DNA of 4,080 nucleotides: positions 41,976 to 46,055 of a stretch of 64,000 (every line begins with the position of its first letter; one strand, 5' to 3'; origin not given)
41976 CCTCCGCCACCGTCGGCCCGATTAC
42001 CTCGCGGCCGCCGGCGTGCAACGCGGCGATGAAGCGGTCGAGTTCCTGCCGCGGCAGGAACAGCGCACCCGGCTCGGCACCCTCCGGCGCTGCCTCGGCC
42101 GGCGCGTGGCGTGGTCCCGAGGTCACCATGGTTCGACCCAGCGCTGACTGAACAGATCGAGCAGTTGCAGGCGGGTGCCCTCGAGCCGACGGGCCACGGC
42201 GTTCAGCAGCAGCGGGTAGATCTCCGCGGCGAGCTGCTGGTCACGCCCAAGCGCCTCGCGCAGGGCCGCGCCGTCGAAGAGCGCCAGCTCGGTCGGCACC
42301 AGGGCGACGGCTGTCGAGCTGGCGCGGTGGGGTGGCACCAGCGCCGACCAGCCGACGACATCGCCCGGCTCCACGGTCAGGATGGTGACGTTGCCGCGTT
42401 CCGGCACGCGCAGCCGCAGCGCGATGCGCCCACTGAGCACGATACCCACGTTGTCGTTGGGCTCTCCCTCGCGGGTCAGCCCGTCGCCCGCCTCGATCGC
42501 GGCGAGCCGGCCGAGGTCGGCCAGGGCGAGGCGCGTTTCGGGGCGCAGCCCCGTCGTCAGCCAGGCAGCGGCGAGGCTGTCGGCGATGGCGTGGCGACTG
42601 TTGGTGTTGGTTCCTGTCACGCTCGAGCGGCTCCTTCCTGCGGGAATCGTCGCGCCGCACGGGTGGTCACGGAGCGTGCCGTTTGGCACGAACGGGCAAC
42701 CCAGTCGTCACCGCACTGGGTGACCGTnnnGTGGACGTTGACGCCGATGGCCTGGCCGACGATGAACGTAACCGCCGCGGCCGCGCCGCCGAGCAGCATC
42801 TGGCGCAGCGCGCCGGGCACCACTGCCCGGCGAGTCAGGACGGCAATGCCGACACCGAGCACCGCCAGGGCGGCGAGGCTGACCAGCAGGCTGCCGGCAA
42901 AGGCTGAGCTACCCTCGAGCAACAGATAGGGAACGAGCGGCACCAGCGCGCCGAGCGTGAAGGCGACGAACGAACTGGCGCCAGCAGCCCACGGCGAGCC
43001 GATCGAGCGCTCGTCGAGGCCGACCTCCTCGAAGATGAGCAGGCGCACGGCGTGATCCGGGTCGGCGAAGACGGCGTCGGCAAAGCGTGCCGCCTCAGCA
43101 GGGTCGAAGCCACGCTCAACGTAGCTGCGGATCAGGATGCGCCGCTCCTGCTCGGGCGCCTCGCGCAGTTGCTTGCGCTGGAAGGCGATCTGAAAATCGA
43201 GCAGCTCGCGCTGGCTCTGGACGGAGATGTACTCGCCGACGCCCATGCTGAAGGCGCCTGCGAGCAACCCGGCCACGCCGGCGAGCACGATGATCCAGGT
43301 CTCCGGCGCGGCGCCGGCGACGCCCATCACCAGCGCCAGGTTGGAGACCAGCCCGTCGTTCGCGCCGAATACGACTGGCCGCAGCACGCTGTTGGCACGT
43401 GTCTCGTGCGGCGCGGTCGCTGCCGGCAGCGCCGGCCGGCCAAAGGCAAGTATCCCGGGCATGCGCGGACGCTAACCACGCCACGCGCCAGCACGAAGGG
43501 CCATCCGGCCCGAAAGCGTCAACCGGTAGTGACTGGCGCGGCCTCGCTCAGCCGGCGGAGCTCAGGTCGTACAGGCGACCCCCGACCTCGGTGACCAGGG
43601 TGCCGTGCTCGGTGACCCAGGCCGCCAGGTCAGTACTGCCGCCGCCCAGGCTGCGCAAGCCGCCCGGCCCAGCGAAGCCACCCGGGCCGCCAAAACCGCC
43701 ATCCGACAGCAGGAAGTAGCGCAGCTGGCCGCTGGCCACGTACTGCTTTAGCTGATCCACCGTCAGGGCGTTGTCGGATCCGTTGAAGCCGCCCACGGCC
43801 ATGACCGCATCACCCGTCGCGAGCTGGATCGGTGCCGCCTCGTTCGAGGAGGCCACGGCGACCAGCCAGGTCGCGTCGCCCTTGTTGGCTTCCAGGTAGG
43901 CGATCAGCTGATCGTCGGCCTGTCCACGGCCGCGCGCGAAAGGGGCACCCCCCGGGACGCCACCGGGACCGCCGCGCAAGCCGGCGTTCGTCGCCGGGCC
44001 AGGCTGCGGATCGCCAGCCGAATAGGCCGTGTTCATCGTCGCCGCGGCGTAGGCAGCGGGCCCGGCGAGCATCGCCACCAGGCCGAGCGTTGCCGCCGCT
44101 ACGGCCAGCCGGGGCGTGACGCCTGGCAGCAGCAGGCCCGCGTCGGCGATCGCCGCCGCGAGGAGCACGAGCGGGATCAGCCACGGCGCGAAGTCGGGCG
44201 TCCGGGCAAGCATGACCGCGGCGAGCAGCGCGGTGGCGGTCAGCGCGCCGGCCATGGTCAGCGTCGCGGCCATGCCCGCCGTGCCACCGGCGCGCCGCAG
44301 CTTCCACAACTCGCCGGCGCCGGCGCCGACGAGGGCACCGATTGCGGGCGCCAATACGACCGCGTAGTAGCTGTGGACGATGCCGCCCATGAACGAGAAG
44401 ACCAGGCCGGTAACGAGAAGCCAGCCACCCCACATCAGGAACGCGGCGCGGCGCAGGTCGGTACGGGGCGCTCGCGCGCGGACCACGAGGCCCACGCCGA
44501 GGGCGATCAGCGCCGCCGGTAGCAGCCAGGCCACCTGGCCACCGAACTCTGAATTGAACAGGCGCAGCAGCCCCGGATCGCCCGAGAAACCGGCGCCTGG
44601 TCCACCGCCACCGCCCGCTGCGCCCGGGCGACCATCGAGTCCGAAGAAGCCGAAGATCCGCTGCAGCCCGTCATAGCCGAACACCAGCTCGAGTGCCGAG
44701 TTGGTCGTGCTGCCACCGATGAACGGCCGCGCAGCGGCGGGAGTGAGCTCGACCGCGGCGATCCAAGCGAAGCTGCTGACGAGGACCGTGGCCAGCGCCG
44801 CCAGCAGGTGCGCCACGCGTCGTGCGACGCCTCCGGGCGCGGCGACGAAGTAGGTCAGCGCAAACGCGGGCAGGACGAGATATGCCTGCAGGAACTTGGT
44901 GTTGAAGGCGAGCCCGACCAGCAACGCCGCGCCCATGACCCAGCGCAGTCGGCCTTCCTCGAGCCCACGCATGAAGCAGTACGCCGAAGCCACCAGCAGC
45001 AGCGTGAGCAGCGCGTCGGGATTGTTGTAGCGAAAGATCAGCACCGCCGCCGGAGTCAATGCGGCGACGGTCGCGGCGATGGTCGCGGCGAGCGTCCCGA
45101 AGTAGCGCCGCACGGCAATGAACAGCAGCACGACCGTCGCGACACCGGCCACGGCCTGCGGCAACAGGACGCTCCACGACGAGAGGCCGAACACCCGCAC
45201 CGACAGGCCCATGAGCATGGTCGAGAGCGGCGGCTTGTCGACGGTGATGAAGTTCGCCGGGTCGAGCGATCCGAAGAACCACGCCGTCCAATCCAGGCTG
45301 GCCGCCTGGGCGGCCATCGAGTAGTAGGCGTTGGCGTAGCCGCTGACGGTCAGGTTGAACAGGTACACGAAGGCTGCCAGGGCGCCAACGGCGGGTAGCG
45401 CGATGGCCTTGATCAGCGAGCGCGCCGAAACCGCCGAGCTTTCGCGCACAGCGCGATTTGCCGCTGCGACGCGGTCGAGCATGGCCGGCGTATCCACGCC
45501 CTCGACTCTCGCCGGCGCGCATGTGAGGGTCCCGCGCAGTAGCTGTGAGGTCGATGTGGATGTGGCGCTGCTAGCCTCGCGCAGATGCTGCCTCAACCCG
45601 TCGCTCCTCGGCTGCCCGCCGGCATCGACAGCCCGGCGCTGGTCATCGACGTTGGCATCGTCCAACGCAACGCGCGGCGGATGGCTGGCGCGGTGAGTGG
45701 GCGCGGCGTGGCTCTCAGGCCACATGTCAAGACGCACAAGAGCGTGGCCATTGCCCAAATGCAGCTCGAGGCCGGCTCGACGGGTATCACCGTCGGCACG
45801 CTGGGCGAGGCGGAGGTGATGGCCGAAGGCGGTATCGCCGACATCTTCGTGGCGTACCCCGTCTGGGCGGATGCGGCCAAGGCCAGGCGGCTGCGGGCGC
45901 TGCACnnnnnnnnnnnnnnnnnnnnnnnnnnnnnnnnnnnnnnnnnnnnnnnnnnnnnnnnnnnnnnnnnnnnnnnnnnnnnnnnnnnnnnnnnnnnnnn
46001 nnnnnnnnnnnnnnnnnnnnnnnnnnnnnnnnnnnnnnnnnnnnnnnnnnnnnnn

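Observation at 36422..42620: Group-3b-type [NiFe] hydrogenase operon with fused beta-gamma diaphorase, headed by a cNMP-binding protein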

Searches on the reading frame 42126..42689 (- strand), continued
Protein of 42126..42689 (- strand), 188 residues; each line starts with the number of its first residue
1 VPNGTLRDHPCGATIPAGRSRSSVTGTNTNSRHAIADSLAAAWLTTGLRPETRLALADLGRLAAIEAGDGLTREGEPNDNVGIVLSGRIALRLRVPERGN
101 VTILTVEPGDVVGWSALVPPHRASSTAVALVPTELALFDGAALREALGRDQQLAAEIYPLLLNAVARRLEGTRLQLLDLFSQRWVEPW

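Call 47: get_annotated_region(hit=H11, flank=5000)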
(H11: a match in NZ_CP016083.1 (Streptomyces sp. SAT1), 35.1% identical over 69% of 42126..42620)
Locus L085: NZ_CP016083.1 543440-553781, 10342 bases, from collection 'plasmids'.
description: Streptomyces sp. SAT1 plasmid unnamed3, complete sequence
organism: Streptomyces sp. SAT1 (NCBI taxid 1849967)
taxonomy: Bacteria; Actinomycetota; Actinomycetes; Kitasatosporales; Streptomycetaceae; Streptomyces; Streptomyces sp. SAT1
host: -; source: Adenophora trachelioides Maxim.,single colony; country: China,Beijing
typing (MOB-suite, as given by PLSDB): non-mobilizable
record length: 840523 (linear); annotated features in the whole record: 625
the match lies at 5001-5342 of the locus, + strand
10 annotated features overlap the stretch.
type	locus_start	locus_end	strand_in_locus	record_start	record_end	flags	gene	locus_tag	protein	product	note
CDS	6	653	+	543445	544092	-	-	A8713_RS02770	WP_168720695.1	hypothetical protein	-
CDS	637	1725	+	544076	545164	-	-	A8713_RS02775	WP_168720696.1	hypothetical protein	-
CDS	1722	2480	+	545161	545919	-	-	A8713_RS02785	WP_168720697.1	ABC transporter ATP-binding protein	-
CDS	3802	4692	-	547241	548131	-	-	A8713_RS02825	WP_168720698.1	universal stress protein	-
CDS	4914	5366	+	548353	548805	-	-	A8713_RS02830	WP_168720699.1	cyclic nucleotide-binding domain-containing protein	-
CDS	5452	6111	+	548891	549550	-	-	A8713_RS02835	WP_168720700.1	CBS domain-containing protein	-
CDS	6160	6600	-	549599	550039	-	-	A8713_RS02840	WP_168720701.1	pyridoxamine 5'-phosphate oxidase family protein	-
CDS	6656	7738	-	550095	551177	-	-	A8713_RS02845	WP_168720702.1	zinc-dependent alcohol dehydrogenase family protein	-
CDS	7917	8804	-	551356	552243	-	-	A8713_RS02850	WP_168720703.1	universal stress protein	-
CDS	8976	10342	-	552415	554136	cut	-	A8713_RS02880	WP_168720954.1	GAF domain-containing sensor histidine kinase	-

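Call 48: get_annotated_region(hit=H10, flank=5000)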
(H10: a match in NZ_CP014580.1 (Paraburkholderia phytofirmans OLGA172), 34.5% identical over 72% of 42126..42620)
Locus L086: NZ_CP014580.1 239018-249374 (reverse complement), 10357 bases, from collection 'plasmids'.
description: Paraburkholderia phytofirmans OLGA172 plasmid pOLGA1, complete sequence
organism: Paraburkholderia phytofirmans OLGA172 (NCBI taxid 1417228)
taxonomy: Bacteria; Pseudomonadota; Betaproteobacteria; Burkholderiales; Burkholderiaceae; Paraburkholderia; Paraburkholderia phytofirmans; Paraburkholderia phytofirmans OLGA172
host: -; source: -; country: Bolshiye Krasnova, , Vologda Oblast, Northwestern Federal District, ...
typing (MOB-suite, as given by PLSDB): non-mobilizable; replicon rep_cluster_186
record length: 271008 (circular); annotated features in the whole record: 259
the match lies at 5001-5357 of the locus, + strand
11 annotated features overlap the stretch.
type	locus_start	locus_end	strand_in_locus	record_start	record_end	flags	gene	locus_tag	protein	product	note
CDS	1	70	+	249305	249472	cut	-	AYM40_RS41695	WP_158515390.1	hypothetical protein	-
CDS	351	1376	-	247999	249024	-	-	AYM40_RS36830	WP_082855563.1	universal stress protein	-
CDS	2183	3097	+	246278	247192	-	-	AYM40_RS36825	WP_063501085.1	slipin family protein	-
CDS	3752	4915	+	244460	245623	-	-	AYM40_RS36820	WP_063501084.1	4Fe-4S dicluster domain-containing protein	-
CDS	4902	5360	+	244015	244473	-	-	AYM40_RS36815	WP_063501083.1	cyclic nucleotide-binding domain-containing protein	-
CDS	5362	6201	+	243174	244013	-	-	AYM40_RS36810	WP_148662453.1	FAD/NAD(P)-binding protein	-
CDS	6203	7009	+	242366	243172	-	-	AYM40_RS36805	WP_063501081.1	oxidoreductase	-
CDS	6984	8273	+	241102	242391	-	-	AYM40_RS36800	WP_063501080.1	nickel-dependent hydrogenase large subunit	-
CDS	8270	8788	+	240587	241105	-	-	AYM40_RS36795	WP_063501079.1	hydrogenase maturation protease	-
CDS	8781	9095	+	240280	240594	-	-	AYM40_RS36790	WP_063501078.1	hydrogenase/urease maturation nickel metallochaperone HypA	GO:0051604 - protein maturation [Evidence IEA]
CDS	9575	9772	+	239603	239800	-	-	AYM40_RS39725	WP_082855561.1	hypothetical protein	-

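Call 49: get_annotated_region(hit=H20, flank=5000)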
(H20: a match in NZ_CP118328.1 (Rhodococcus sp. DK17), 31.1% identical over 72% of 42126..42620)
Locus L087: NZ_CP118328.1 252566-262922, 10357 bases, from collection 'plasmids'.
description: Rhodococcus sp. DK17 plasmid pDK1, complete sequence
organism: Rhodococcus sp. DK17 (NCBI taxid 186196)
taxonomy: Bacteria; Actinomycetota; Actinomycetes; Mycobacteriales; Nocardiaceae; Rhodococcus; Rhodococcus sp. DK17
host: -; source: pure culture,crude oil-contaminated soil; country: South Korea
typing (MOB-suite, as given by PLSDB): non-mobilizable; replicon rep_cluster_313
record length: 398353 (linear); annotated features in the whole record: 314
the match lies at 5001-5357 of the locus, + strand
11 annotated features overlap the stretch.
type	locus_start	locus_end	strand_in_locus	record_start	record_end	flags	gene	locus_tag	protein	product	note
CDS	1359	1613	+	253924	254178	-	-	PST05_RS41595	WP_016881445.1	SHOCT domain-containing protein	-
CDS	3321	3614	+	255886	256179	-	-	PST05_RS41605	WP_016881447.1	DUF1876 domain-containing protein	-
CDS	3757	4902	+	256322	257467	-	-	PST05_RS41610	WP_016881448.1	4Fe-4S dicluster domain-containing protein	-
CDS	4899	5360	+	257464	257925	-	-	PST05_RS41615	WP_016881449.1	cyclic nucleotide-binding domain-containing protein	-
CDS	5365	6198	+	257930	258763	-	-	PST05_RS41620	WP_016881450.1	FAD/NAD(P)-binding protein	-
CDS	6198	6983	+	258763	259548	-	-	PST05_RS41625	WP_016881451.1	oxidoreductase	-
CDS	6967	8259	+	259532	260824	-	-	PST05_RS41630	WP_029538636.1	nickel-dependent hydrogenase large subunit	-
CDS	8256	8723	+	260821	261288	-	-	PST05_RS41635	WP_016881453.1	hydrogenase maturation protease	-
CDS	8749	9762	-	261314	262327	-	-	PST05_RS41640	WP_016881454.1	hypothetical protein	-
CDS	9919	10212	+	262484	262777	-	-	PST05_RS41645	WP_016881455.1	hypothetical protein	-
CDS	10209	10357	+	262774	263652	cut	-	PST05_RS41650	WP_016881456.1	universal stress protein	-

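Call 71: predict_structure(alignment_id=A3)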
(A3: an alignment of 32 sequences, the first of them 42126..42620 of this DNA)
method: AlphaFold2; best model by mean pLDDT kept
length: 165 residues; sequences in the alignment: 32
mean_pLDDT: 87.8   pTM: 0.79
mean pLDDT of the five models: 87.8, 86.8, 85.2, 85.1, 81.7
residues with pLDDT >= 90: 98; 70-90: 54; 50-70: 7; < 50: 6
segments of 3 or more residues with pLDDT < 50: 1-4
pLDDT, mean of each block of 10 residues (from residue 1): 62 85 89 94 95 94 94 88 91 91 95 96 96 92 87 76 50
secondary structure, 60 per line:
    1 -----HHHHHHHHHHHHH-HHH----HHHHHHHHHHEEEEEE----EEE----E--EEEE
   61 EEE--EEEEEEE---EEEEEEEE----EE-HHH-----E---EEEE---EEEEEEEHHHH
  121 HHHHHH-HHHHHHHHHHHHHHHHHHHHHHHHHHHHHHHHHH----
elements in order: H6-18 H27-36 E37-42 E47-49 E57-63 E66-72 E76-83 E103-106 E110-116 H117-126 H128-161

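Call 74: fold_search(model_id=the predicted structure, library=pdb)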
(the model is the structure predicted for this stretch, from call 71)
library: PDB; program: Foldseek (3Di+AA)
matches with E <= 10: 1540; with E <= 0.001: 635
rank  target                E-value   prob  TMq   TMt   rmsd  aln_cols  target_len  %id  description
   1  4a2u_F                5.2e-12  1.00  0.71  0.54   3.3       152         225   25  CRP(CAP) from Myco. Tuberculosis, with cAMP (released 2012-10-10)
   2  3i54_D                7.4e-12  1.00  0.72  0.54   3.5       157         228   26  Crystal structure of MtbCRP in complex with cAMP (released 2009-09-08)
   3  3gyd_A                7.9e-12  1.00  0.73  0.69   4.1       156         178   21  Crystal structure of a cyclic nucleotide-binding domain (mfla_1926) from methylobacillus flagellatus kt at 1.79 A reso (released 2009-04-21)
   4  3gyd_B                1.1e-11  1.00  0.74  0.68   4.0       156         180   21  Crystal structure of a cyclic nucleotide-binding domain (mfla_1926) from methylobacillus flagellatus kt at 1.79 A reso (released 2009-04-21)
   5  4cyd_A                1.1e-11  1.00  0.70  0.54   3.3       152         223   24  GlxR bound to cAMP (released 2014-12-17)
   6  3r6s_C                1.2e-11  1.00  0.71  0.54   3.4       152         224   24  Crystal structure of GlxR transcription factor from Corynebacterium glutamicum with cAMP (released 2012-03-28)
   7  3i54_A                1.2e-11  1.00  0.68  0.52   3.1       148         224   26  Crystal structure of MtbCRP in complex with cAMP (released 2009-09-08)
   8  4a2u_H                1.4e-11  1.00  0.71  0.54   3.3       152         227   25  CRP(CAP) from Myco. Tuberculosis, with cAMP (released 2012-10-10)
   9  4byy_A                1.4e-11  1.00  0.68  0.52   3.4       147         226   25  Apo GlxR (released 2014-07-30)
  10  3d0s_A                2.5e-11  1.00  0.69  0.53   3.5       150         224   25  cAMP receptor protein from m.tuberculosis, cAMP-free form (released 2009-02-03)
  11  3mzh_A                2.6e-11  1.00  0.70  0.53   3.0       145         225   26  Crystal structure of cAMP receptor protein from mycobacterium tuberculosis in complex with cAMP and its DNA binding el (released 2011-06-08)
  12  3r6s_A                2.8e-11  1.00  0.72  0.54   3.3       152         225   24  Crystal structure of GlxR transcription factor from Corynebacterium glutamicum with cAMP (released 2012-03-28)
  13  4cyd_D                3.0e-11  1.00  0.71  0.56   3.2       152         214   24  GlxR bound to cAMP (released 2014-12-17)
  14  3r6s_F                3.5e-11  1.00  0.68  0.53   3.0       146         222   25  Crystal structure of GlxR transcription factor from Corynebacterium glutamicum with cAMP (released 2012-03-28)
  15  3d0s_B                5.1e-11  1.00  0.66  0.52   4.1       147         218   26  cAMP receptor protein from m.tuberculosis, cAMP-free form (released 2009-02-03)
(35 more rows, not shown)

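Call 86: search_protein_representatives(alignment_id=A3)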
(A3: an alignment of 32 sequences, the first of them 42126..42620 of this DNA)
Query: 32 sequences, 165 profile positions. Proteins with E-value up to 0.001 (for the whole library): 9217; up to 1e-10: 1641; up to 1e-30: 45. The best 150 are listed.
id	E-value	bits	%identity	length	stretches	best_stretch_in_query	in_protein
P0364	7.9e-81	286.2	-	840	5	22-146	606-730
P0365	8.1e-70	250.4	-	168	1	5-165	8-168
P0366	4.8e-60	218.6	-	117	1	49-165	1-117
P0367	2.0e-54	200.3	-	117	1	49-163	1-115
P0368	1.0e-53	198.0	-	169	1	5-161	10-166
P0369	4.3e-51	189.5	-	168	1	14-165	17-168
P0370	1.4e-47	178.1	-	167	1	10-165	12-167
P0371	1.6e-46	174.6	-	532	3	21-149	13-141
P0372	1.4e-44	168.3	-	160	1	18-165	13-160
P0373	4.4e-44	166.7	-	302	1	38-159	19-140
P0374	4.9e-44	166.5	-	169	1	30-165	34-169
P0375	1.7e-42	161.5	-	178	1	9-158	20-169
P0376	4.0e-41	157.1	-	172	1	8-165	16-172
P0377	1.5e-40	155.2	-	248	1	46-165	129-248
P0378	6.9e-40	153.0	-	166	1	18-165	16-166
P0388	2.8e-35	138.0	-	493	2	18-146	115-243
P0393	4.7e-34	134.1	-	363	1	16-126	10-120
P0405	2.5e-31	125.2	-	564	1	11-141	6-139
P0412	4.1e-30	121.2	-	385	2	21-146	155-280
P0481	4.5e-24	101.6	-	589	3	26-134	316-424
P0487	8.4e-24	100.7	-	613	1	26-106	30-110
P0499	2.1e-23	99.4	-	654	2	13-154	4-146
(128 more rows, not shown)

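Call 87: search_protein_families(library=pfam, proteins=[P0364, P0371, P0405, P0487, P0499, P0388, P0393, P0373, P0481, P0412], max_evalue=0.00001)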
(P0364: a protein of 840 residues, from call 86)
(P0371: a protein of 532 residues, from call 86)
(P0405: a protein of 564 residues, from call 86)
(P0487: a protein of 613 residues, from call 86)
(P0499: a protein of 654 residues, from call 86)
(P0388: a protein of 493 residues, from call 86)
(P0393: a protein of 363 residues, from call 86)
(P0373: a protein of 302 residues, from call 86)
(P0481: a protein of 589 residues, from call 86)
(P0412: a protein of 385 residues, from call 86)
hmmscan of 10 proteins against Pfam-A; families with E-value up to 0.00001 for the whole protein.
P0364 (840 aa): 2 families
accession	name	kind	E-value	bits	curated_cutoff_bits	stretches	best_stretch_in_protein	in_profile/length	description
PF00027.35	cNMP_binding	-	5.7e-98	321.5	27.5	5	624-711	2-89/89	Cyclic nucleotide-binding domain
PF25562.1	CNBH_CNNM2_C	-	2.2e-06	27.8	27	0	325-365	51-91/172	Metal transporter CNNM2-like, C-terminal CNBH domain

P0371 (532 aa): 1 family
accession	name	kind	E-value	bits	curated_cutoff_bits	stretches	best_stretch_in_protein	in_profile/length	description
PF00027.35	cNMP_binding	-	3.8e-41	139.4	27.5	3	32-119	2-89/89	Cyclic nucleotide-binding domain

P0405 (564 aa): 2 families
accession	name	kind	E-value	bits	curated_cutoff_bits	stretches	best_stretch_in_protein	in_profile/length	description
PF17179.9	Fer4_22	-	4.4e-10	40.7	27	1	467-510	33-77/95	4Fe-4S dicluster domain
PF00027.35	cNMP_binding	-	6.9e-07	29.6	27.5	1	49-122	13-86/89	Cyclic nucleotide-binding domain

P0487 (613 aa): 2 families
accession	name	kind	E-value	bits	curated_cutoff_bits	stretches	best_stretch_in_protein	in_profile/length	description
PF17179.9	Fer4_22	-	1.8e-12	48.3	27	1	494-533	56-95/95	4Fe-4S dicluster domain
PF00027.35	cNMP_binding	-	1e-06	29.1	27.5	1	44-111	2-69/89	Cyclic nucleotide-binding domain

P0499 (654 aa): 1 family
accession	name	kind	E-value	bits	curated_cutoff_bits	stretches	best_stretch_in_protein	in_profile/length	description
PF00027.35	cNMP_binding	-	1.7e-19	70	27.5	2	30-119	1-89/89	Cyclic nucleotide-binding domain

P0388 (493 aa): 2 families
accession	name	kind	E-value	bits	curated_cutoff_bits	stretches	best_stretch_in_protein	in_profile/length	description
PF00027.35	cNMP_binding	-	2.4e-32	111.2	27.5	2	279-364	2-87/89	Cyclic nucleotide-binding domain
PF13356.12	Arm-DNA-bind_3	-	1.6e-13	51.1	27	1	5-92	2-82/83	Arm DNA-binding domain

P0393 (363 aa): 1 family
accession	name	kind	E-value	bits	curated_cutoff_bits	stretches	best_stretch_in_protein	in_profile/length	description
PF00027.35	cNMP_binding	-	1.2e-13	51.2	27.5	1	35-119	3-87/89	Cyclic nucleotide-binding domain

P0373 (302 aa): 1 family
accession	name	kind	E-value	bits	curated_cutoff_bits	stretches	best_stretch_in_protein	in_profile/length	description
PF00027.35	cNMP_binding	-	1e-12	48.3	27.5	1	22-98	3-79/89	Cyclic nucleotide-binding domain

P0481 (589 aa): 1 family
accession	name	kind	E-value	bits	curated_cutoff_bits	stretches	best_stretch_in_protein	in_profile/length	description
PF00027.35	cNMP_binding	-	4.8e-67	222.4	27.5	3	473-558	3-88/89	Cyclic nucleotide-binding domain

P0412 (385 aa): 1 family
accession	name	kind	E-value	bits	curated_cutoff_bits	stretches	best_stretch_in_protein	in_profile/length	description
PF00027.35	cNMP_binding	-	6.2e-34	116.3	27.5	2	174-261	2-89/89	Cyclic nucleotide-binding domain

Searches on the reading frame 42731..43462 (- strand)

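Call 45: search_protein_families(library=pfam, proteins=[window:42731-43462:-], max_evalue=0.0001)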
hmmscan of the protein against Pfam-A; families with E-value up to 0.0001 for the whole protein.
window:42731-43462:- (244 aa): 1 family
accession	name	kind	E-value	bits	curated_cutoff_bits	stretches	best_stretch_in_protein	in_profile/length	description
PF01988.24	VIT1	-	2e-64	217.8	28.1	1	27-237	1-214/214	VIT family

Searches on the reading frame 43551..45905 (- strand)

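Call 45: search_protein_families(library=pfam, proteins=[window:43551-45905:-], max_evalue=0.0001)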
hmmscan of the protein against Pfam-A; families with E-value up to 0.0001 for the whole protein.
window:43551-45905:- (785 aa): 2 families
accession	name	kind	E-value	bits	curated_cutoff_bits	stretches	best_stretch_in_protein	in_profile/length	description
PF24878.1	YkcB_C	-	5.8e-31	106.7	27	1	667-767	1-85/85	Putative mannosyltransferase YkcB-like, C-terminal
PF13231.12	PMT_2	-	1.2e-30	107.3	26.1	1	223-380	1-158/160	Dolichyl-phosphate-mannose-protein mannosyltransferase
